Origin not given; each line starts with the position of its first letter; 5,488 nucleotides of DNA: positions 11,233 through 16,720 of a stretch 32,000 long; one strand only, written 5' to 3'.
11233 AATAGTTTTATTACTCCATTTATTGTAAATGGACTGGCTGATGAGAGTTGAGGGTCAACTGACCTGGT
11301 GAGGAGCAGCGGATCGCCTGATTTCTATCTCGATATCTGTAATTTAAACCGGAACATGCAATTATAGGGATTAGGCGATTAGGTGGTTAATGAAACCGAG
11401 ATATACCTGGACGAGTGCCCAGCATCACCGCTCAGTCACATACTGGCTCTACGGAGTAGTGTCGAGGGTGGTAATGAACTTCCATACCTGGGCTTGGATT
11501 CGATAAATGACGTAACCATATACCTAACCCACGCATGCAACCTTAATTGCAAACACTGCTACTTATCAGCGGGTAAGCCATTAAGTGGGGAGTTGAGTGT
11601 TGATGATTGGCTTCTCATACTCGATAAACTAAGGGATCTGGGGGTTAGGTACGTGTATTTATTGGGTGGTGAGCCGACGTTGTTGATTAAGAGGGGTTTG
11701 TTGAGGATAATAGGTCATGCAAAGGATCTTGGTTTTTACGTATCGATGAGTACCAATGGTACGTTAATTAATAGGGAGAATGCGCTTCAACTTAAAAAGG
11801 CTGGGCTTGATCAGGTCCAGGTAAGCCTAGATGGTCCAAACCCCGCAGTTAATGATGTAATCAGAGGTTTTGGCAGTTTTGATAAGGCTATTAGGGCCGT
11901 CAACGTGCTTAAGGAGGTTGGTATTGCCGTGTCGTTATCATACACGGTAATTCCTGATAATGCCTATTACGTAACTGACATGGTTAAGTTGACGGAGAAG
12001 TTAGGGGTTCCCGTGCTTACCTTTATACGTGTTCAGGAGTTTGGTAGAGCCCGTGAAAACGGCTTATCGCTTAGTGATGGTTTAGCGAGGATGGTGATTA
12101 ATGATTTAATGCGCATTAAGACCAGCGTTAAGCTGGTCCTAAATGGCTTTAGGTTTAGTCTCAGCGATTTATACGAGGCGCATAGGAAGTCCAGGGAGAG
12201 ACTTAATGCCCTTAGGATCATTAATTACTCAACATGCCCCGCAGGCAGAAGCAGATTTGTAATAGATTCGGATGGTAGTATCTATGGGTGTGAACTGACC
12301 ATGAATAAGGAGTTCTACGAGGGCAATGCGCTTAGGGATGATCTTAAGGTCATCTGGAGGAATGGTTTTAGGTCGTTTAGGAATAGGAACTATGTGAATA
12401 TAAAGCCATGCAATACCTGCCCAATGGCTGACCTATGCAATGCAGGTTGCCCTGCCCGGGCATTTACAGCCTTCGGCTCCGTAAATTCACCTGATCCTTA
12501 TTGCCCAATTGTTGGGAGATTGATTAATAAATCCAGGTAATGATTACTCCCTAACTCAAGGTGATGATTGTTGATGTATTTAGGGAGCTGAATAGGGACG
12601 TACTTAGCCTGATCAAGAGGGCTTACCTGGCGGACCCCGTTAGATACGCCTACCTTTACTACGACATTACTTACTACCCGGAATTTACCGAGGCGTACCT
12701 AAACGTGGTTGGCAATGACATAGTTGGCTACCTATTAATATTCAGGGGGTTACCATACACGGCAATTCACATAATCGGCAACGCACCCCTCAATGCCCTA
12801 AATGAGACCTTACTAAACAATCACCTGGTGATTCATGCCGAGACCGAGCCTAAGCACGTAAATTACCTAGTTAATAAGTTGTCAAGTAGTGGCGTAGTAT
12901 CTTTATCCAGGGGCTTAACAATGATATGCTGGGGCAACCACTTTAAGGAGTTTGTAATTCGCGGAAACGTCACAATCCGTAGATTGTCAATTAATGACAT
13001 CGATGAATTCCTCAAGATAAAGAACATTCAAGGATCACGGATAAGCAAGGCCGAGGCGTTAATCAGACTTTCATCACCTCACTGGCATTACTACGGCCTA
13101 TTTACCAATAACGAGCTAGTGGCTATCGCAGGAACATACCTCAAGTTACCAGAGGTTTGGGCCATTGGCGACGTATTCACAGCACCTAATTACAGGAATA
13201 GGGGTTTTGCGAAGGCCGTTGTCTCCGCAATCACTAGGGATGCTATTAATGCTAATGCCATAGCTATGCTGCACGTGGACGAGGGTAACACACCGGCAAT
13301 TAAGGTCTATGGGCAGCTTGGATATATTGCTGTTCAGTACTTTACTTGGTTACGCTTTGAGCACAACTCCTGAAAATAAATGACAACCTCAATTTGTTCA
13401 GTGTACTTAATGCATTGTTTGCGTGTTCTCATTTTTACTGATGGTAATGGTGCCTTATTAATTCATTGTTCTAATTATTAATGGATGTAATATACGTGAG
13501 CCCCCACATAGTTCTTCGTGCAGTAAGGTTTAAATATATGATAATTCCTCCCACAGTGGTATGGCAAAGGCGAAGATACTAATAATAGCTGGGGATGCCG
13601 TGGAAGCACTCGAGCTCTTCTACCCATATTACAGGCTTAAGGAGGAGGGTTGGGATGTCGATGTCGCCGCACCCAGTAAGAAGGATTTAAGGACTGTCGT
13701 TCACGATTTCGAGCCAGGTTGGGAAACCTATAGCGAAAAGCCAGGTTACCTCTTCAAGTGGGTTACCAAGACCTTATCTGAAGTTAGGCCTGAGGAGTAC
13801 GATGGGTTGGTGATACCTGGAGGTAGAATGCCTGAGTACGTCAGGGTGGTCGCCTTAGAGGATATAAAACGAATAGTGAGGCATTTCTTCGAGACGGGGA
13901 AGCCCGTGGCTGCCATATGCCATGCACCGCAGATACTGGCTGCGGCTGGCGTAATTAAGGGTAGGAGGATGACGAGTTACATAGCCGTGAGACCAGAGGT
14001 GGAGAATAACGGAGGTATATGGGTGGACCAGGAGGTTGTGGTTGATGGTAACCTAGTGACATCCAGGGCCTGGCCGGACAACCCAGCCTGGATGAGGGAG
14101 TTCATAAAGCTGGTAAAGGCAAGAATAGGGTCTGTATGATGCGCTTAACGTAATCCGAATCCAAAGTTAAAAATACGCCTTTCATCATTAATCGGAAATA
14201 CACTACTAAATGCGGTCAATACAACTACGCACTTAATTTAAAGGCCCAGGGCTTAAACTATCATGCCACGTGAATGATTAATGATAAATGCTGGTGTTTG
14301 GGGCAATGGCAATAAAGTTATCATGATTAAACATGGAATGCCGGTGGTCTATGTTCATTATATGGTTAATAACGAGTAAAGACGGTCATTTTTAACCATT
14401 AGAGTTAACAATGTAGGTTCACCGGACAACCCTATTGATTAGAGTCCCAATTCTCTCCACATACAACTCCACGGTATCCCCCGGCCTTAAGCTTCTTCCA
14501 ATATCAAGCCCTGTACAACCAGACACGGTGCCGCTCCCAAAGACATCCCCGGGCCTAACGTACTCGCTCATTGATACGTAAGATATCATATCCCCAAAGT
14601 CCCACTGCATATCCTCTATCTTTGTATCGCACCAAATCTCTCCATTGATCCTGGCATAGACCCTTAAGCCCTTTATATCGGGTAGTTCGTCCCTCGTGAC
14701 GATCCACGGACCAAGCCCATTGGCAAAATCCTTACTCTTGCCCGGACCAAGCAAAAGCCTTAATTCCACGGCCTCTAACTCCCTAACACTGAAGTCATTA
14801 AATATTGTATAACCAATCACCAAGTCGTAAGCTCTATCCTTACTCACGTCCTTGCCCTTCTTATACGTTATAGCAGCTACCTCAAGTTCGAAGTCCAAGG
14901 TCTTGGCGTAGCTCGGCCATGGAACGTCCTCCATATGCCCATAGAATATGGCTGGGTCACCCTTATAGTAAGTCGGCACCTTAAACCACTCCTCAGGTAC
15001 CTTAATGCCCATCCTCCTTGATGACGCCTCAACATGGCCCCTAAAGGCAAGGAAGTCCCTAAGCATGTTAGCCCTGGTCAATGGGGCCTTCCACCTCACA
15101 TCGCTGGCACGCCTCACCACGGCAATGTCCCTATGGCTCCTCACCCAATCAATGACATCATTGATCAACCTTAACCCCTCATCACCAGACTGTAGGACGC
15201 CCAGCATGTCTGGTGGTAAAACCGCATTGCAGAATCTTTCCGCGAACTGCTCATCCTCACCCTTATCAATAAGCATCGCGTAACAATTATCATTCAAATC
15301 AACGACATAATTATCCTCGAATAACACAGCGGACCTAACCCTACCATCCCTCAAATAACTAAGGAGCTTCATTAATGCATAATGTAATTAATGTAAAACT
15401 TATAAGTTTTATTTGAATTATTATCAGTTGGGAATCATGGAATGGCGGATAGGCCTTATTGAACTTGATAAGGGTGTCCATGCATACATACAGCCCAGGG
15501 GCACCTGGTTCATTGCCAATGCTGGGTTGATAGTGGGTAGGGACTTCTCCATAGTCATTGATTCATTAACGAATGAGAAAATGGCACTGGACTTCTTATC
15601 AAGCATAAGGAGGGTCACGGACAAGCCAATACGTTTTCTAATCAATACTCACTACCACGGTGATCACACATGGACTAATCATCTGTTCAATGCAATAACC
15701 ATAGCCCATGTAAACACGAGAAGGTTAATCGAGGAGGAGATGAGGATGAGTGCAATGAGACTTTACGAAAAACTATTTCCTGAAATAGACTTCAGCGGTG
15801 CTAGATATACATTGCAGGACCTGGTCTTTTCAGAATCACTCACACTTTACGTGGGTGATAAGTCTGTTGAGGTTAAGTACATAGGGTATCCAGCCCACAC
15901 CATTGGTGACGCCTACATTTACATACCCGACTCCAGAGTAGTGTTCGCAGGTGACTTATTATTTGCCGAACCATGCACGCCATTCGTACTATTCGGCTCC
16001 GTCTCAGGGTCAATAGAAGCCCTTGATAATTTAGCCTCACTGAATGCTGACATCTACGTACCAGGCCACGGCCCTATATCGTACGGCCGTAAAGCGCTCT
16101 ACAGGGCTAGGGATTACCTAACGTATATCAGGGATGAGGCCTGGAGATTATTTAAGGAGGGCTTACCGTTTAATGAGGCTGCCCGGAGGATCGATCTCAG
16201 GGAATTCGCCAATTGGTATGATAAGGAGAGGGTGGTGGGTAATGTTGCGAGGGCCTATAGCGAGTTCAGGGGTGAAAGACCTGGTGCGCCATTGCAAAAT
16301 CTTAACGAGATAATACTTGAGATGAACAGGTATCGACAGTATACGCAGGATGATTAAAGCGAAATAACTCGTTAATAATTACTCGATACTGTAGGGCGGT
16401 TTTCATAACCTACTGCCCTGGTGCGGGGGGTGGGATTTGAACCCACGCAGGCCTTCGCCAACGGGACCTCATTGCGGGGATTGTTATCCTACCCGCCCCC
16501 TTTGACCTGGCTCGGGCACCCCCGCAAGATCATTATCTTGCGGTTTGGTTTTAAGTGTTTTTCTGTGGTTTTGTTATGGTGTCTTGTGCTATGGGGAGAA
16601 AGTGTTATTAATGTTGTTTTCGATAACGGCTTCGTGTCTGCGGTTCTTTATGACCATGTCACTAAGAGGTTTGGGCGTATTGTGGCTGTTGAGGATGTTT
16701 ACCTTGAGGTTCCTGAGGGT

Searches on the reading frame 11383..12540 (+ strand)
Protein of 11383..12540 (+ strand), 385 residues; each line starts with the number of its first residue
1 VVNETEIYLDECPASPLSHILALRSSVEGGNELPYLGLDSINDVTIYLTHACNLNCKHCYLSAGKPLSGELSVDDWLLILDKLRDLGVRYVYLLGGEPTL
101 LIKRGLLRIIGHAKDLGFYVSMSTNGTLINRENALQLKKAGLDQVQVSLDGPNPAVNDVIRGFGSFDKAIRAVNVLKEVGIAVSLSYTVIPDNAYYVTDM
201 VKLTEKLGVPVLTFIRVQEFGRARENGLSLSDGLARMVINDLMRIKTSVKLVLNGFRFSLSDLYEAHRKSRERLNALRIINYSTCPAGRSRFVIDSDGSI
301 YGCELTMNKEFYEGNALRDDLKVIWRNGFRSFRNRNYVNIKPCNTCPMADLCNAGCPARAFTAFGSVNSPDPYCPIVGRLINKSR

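Call 8: search_protein_families(library=pfam, proteins=[window:11383-12540:+])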
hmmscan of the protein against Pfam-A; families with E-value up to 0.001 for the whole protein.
window:11383-12540:+ (385 aa): 3 families
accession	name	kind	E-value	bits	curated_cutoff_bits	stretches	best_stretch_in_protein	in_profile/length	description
PF04055.27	Radical_SAM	-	3.7e-31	109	29.5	1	46-193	1-155/166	Radical SAM superfamily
PF13186.11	SPASM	-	8.7e-09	36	21.5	1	285-347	1-67/67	Iron-sulfur cluster-binding domain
PF13353.11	Fer4_12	-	1e-05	26.3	22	1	49-152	12-116/137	4Fe-4S single cluster domain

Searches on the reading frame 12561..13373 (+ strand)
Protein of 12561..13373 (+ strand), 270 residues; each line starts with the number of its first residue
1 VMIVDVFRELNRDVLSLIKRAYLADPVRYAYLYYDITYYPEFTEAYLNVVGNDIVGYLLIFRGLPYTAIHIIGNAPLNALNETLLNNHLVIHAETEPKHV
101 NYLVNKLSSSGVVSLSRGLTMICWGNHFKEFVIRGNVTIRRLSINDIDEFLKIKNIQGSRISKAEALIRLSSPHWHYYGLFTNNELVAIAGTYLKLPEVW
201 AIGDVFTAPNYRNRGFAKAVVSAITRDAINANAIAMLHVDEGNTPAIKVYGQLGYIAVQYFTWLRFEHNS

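Call 8: search_protein_families(library=pfam, proteins=[window:12561-13373:+])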
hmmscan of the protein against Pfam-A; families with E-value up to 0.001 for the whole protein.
window:12561-13373:+ (270 aa): 5 families
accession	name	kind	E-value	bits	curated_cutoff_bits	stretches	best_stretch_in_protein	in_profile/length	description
PF00583.31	Acetyltransf_1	-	4.3e-15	56.4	20.7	1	173-255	31-116/116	Acetyltransferase (GNAT) family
PF08445.16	FR47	-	3.1e-14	53.1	22.1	1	177-263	1-85/86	FR47-like protein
PF12746.13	GNAT_acetyltran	-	2.1e-07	31.3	26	1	181-261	163-240/243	GNAT acetyltransferase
PF13508.13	Acetyltransf_7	-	1.8e-06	28.7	27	1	176-256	4-83/84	Acetyltransferase (GNAT) domain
PF13673.13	Acetyltransf_10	-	0.00011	22.6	23.6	1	160-258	16-110/128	Acetyltransferase (GNAT) domain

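Call 50: search_protein_families(library=ncbifam, max_evalue=0.01, proteins=[window:12561-13373:+])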
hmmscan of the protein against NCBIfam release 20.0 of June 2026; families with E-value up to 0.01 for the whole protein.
window:12561-13373:+ (270 aa): 6 families
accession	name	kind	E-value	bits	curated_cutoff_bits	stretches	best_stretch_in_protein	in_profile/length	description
TIGR01575.1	rimI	equivalog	4.4e-06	26.9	86.4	1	169-258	26-115/132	ribosomal protein S18-alanine N-acetyltransferase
NF007025.1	PRK09491.1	equivalog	0.00046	20.2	173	1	139-258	3-122/145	ribosomal protein S18-alanine N-acetyltransferase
TIGR03448.1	mycothiol_MshD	equivalog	0.0019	17.5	163.1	1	198-258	230-288/294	mycothiol synthase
NF033083.0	AAC_3_I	equivalog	0.005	17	200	0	203-255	81-134/145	AAC(3)-I family aminoglycoside N-acetyltransferase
NF049894.1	CG3035_N_ac_Glu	equivalog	0.007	15.6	280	1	205-256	238-290/300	N-acetylglutamate synthase, CG3035 family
TIGR03827.1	GNAT_ablB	equivalog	0.0095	15.4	205.1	0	173-227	156-211/266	putative beta-lysine N-acetyltransferase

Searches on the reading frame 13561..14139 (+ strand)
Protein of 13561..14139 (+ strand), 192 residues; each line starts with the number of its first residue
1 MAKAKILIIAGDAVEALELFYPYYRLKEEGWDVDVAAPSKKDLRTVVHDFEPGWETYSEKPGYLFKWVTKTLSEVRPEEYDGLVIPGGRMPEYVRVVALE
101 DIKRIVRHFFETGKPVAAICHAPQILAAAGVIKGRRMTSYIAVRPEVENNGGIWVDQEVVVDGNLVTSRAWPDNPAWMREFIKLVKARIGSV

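Call 8: search_protein_families(library=pfam, proteins=[window:13561-14139:+])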
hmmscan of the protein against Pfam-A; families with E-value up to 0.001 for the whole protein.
window:13561-14139:+ (192 aa): 1 family
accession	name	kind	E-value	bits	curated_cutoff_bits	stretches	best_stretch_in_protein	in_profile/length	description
PF01965.30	DJ-1_PfpI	-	8.3e-50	169.3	26.6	1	5-183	2-164/165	DJ-1/PfpI family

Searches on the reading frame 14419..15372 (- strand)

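Call 8: search_protein_families(library=pfam, proteins=[window:14419-15372:-])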
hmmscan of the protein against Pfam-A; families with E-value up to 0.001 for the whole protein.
window:14419-15372:- (317 aa): 1 family
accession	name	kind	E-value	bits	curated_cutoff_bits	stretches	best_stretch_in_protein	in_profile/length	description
PF01557.24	FAA_hydrolase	-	1.1e-53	182.6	23.9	1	105-316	4-214/214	Fumarylacetoacetate (FAA) hydrolase C-terminal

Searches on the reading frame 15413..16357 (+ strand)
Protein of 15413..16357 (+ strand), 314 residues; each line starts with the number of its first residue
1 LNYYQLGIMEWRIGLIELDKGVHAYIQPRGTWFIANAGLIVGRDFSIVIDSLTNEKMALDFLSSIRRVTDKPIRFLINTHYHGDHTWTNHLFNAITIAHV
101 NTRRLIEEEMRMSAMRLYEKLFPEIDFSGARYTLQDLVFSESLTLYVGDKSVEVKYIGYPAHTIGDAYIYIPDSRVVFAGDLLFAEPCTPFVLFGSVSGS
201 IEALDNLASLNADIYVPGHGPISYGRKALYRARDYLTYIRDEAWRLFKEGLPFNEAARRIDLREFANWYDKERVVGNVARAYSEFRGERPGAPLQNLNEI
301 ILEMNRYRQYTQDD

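Call 8: search_protein_families(library=pfam, proteins=[window:15413-16357:+])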
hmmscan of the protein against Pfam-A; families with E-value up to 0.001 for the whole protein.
window:15413-16357:+ (314 aa): 1 family
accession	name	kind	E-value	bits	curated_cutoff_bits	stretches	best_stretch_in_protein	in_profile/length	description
PF00753.33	Lactamase_B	-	4.7e-29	102.2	22.7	1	31-219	2-196/196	Metallo-beta-lactamase superfamily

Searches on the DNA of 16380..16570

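Call 76: search_rna_families(source=window, start=16380, end=16570, threshold=evalue, max_evalue=1)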
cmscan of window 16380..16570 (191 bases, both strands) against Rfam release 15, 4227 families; matches with E-value up to 1: 5.
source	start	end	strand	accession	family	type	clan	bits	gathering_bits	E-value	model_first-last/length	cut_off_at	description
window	16421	16458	+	RF04354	Plastid-ycf2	Cis-reg;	-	20.1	65.7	0.053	1-75/75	no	Plastid-ycf2 5UTR RNA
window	16425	16498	-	RF04264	mir-5408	Gene; miRNA;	-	19.3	90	0.41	1-84/84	no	mir-5408 microRNA precursor family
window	16452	16478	+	RF01333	CRISPR-DR20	Gene; CRISPR;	-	18.2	42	0.19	1-36/36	no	CRISPR RNA direct repeat element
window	16419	16508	-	RF00391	RtT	Cis-reg;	-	16.3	45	0.67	1-130/130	no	RtT RNA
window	16430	16447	-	RF00023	tmRNA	Gene;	CL00001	12.3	47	0.0025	346-363/374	no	transfer-messenger RNA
